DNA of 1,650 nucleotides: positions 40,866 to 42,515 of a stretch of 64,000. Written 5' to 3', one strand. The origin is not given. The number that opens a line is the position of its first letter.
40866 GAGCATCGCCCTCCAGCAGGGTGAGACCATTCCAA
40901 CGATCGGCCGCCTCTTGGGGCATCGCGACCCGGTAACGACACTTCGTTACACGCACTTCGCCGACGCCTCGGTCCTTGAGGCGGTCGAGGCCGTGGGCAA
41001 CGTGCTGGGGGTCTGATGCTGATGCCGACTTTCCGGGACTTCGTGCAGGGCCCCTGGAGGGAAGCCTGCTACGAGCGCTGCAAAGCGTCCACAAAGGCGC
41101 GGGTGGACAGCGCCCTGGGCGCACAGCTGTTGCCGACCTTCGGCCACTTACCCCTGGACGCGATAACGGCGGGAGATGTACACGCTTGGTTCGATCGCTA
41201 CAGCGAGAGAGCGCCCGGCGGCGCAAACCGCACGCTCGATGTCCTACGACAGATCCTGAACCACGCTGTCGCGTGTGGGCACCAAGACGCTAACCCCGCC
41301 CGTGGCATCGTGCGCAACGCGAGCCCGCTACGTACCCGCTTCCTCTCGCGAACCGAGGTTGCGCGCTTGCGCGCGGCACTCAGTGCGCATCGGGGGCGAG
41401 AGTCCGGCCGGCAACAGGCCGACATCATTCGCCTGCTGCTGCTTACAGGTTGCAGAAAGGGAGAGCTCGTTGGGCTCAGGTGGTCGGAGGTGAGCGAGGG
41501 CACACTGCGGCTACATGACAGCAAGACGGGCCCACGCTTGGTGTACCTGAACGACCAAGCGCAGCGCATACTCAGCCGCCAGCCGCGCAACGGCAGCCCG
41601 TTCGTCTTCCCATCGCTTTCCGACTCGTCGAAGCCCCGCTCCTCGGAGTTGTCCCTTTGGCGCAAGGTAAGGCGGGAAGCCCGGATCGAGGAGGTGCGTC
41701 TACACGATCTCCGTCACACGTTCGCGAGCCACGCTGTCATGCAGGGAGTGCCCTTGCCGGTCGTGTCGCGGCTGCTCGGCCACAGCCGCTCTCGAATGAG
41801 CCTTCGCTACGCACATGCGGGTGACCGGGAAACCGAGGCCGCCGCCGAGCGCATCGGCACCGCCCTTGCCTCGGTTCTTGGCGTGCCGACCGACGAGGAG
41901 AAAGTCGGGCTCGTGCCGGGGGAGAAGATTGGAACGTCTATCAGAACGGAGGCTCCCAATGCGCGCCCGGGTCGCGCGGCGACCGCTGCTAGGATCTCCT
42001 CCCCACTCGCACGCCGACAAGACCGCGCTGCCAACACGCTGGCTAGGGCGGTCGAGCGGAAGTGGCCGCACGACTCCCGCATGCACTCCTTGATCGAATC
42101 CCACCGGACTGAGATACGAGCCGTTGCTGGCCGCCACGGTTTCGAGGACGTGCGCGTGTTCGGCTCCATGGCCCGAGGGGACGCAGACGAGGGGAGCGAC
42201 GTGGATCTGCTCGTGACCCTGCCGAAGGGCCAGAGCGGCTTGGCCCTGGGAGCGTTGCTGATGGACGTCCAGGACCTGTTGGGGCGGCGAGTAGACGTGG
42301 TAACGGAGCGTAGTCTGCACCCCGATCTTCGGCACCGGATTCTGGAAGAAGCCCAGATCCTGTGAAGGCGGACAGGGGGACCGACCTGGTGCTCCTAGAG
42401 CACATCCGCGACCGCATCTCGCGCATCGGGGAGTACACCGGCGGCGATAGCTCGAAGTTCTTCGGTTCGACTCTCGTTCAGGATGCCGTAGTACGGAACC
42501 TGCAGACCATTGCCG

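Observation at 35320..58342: ~23-kb lower-GC genomic island ending at tRNA-Ser(GCU), with a P4-type integrase and a possible internal att remnant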

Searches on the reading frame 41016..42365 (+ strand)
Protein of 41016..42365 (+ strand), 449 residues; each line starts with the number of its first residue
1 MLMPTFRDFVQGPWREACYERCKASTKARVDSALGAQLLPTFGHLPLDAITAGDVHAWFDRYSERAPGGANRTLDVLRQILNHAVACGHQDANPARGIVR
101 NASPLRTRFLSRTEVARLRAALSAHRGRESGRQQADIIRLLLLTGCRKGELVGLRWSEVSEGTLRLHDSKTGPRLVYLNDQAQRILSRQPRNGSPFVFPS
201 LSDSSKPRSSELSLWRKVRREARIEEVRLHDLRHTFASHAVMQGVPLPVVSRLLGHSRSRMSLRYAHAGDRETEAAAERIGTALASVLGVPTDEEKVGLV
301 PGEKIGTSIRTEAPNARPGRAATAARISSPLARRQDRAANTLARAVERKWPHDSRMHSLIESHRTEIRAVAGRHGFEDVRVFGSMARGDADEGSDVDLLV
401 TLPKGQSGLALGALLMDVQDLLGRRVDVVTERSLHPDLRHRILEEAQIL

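Call 7: search_protein_families(library=pfam, proteins=[window:41016-42365:+], max_evalue=0.01)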
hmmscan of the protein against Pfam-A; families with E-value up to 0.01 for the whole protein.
window:41016-42365:+ (449 aa): 5 families
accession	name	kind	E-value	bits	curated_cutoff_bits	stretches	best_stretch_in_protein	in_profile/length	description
PF00589.27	Phage_integrase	-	5.5e-22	78.8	27.1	1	109-269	2-169/172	Phage integrase family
PF01909.29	NTP_transf_2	-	1.6e-14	54.5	21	1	377-448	15-92/93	Nucleotidyltransferase domain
PF18765.7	Polbeta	-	8.2e-10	39.2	26.9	1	379-448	16-86/93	Polymerase beta, Nucleotidyltransferase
PF22022.2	Phage_int_M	-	1.2e-09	38.7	27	1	14-97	8-92/96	Phage integrase central domain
PF14659.12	Phage_int_SAM_3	-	0.00038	21.1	22.6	1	5-59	1-54/58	Phage integrase, N-terminal SAM-like domain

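Call 11: search_protein_families(library=padloc, proteins=[window:41016-42365:+], max_evalue=0.001)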
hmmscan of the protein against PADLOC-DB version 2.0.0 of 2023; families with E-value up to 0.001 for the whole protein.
window:41016-42365:+ (449 aa): 9 families
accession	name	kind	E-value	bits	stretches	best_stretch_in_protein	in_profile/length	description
PDLC04902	PDC-S09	-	1.1e-31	107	1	356-447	1-93/97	-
PDLC04904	PDC-S09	-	2.3e-31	106.1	1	357-447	6-96/104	-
PDLC04906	PDC-S09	-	9.3e-17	59.2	1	358-447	6-96/98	-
PDLC04905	PDC-S09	-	8e-16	56.2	1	356-447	1-96/101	-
PDLC04903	PDC-S09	-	8.1e-08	30.5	1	357-403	8-53/108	-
PDLC04907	PDC-S09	-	2.6e-06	25.5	1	367-408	18-59/114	-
PDLC04368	PDC-M05A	-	5.1e-06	24.5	1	381-429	112-159/201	-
PDLC04369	PDC-M05A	-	0.00014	19.6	1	376-427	103-153/201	-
PDLC04778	PDC-M70A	-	0.00026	18.4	1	336-400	5-71/355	-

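Call 83: find_homologous_proteins(query=window:41016-42365:+, max_evalue=1e-20)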
Query window:41016-42365:+ (449 aa): 3471 proteins with E <= 1e-20 among 8000 candidates; the best 120 are listed.
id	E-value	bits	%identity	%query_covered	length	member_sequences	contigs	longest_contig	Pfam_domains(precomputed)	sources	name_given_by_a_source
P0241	9.2e-293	989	100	100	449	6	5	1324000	PF18765.8,PF22022.3,PF00589.28,PF01909.30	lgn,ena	-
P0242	2.1e-256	869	88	100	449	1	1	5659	PF18765.8,PF22022.3,PF00589.28,PF01909.30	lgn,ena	-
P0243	1.9e-240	816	83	100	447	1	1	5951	PF18765.8,PF14659.13,PF22022.3,PF00589.28,PF01909.30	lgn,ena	-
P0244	1.3e-238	810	83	100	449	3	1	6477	PF18765.8,PF22022.3,PF00589.28,PF01909.30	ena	-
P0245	5.8e-238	808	83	100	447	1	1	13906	PF18765.8,PF22022.3,PF00589.28,PF01909.30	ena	-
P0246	2.2e-231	786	80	100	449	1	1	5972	PF18765.8,PF22022.3,PF00589.28,PF01909.30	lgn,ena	-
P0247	1.1e-225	768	85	94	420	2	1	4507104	PF18765.8,PF22022.3,PF00589.28,PF01909.30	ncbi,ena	-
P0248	1.2e-225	767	78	100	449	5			PF18765.8,PF22022.3,PF00589.28,PF01909.30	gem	-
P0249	6.3e-223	759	79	100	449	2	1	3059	PF18765.8,PF22022.3,PF00589.28,PF01909.30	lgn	-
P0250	3.4e-220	750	84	94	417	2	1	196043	PF18765.8,PF22022.3,PF00589.28,PF01909.30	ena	-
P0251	3.3e-218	743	83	94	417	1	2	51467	PF18765.8,PF22022.3,PF00589.28,PF01909.30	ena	-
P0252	4.4e-218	743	77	100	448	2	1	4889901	PF18765.8,PF22022.3,PF00589.28,PF01909.30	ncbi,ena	-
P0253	1.9e-203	694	78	94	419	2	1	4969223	PF18765.8,PF22022.3,PF00589.28,PF01909.30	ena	-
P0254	6.0e-201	686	78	93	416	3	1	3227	PF18765.8,PF22022.3,PF00589.28,PF01909.30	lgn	-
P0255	1.2e-175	603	62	99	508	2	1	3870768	PF18765.8,PF14659.13,PF22022.3,PF00589.28,PF01909.30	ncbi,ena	-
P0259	3.5e-135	469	65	73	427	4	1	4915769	PF02604.27,PF22022.3,PF00589.28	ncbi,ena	-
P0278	5.1e-130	452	73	63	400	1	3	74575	PF22022.3,PF00589.28,PF13560.13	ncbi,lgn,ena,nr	ncbi:MAG: tyrosine-type recombinase/integrase [Acidobacteria bacterium]|nr:tyrosine-type recombinase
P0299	9.3e-128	445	71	64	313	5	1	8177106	PF14659.13,PF22022.3,PF00589.28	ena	-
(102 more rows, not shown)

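Call 84: find_encoding_contigs(protein=P0259, flank=10000, max_places=1)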
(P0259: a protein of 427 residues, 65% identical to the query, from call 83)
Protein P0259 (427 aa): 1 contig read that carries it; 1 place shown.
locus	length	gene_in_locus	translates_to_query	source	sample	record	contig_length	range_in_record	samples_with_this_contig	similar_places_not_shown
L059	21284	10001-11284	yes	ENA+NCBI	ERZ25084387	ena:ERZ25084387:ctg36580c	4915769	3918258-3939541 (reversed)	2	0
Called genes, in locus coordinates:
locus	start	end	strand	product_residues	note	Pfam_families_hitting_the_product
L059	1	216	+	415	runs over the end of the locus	PF02771:Acyl-CoA_dh_N, PF02770:Acyl-CoA_dh_M, PF00441:Acyl-CoA_dh_1, PF08028:Acyl-CoA_dh_2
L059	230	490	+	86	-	-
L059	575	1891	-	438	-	PF00144:Beta-lactamase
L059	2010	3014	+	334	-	PF00571:CBS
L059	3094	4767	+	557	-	PF01979:Amidohydro_1 (faint)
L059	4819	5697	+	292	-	PF20434:BD-FAE, PF07859:Abhydrolase_3, PF01738:DLH (weak), PF00326:Peptidase_S9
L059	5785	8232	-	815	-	-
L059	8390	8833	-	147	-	PF01850:PIN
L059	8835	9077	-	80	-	PF19891:DUF6364 (weak)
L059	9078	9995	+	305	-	PF14659:Phage_int_SAM_3 (weak), PF22022:Phage_int_M (weak), PF00589:Phage_integrase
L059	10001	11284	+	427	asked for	PF22022:Phage_int_M (weak), PF00589:Phage_integrase, PF02604:PhdYeFM_antitox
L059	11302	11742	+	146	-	PF01850:PIN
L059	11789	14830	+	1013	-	PF06634:DUF1156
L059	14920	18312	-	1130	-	PF18731:HEPN_Swt1, PF04465:DUF499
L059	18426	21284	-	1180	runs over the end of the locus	PF00176:SNF2-rel_dom, PF00270:DEAD, PF04851:ResIII, PF00271:Helicase_C, PF13020:NOV_C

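Call 85: find_encoding_contigs(protein=P0278, flank=10000, max_places=1)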
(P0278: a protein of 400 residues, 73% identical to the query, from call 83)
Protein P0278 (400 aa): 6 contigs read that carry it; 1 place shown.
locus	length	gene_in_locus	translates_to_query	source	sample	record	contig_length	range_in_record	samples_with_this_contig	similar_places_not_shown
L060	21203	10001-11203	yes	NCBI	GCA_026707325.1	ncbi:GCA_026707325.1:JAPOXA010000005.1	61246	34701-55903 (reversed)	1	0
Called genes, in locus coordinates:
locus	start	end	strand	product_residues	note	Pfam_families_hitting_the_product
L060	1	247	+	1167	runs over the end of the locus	PF00176:SNF2-rel_dom, PF00270:DEAD, PF04851:ResIII, PF00271:Helicase_C, PF13020:NOV_C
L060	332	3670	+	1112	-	PF18731:HEPN_Swt1, PF04465:DUF499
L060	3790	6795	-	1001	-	PF06634:DUF1156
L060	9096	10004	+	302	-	PF22022:Phage_int_M (weak), PF00589:Phage_integrase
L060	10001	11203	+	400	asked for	PF22022:Phage_int_M, PF00589:Phage_integrase, PF13560:HTH_31 (weak)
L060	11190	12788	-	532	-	-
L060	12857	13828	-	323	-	PF01012:ETF, PF00766:ETF_alpha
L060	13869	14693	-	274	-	PF01012:ETF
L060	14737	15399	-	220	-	PF00440:TetR_N, PF17932:TetR_C_24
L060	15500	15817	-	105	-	PF01381:HTH_3 (weak), PF13560:HTH_31 (weak)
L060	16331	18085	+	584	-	-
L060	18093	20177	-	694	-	PF12838:Fer4_7 (faint), PF00037:Fer4 (faint), PF12797:Fer4_2 (weak), PF13183:Fer4_8 (weak), PF13237:Fer4_10, PF13187:Fer4_9, PF13484:Fer4_16 (faint), PF02754:CCG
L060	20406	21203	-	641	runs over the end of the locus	PF16177:ACAS_N, PF00501:AMP-binding, PF13193:AMP-binding_C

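Call 86: find_encoding_contigs(protein=P0299, flank=10000, max_places=1)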
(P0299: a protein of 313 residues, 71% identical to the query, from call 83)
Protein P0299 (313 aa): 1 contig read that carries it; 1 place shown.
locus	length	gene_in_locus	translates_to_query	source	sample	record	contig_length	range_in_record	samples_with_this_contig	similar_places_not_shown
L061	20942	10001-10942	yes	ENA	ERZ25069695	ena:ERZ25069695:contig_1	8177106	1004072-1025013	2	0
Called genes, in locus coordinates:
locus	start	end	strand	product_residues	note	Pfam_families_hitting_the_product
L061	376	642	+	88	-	PF07969:Amidohydro_3, PF01979:Amidohydro_1 (weak)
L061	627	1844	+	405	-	PF01425:Amidase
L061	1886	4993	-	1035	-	PF18731:HEPN_Swt1, PF04465:DUF499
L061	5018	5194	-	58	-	-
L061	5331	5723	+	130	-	PF09907:HigB_toxin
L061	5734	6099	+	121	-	-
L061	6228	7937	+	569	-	PF00005:ABC_tran (faint), PF02463:SMC_N (faint), PF13175:AAA_15, PF13476:AAA_23 (weak), PF13304:AAA_21, PF13175:AAA_15 (weak)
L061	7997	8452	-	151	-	-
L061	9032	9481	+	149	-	PF14659:Phage_int_SAM_3, PF22022:Phage_int_M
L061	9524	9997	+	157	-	PF00589:Phage_integrase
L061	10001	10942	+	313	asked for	PF14659:Phage_int_SAM_3 (weak), PF22022:Phage_int_M, PF00589:Phage_integrase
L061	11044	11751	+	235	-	PF06634:DUF1156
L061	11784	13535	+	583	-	PF01609:DDE_Tnp_1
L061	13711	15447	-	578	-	PF01609:DDE_Tnp_1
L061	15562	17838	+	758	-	-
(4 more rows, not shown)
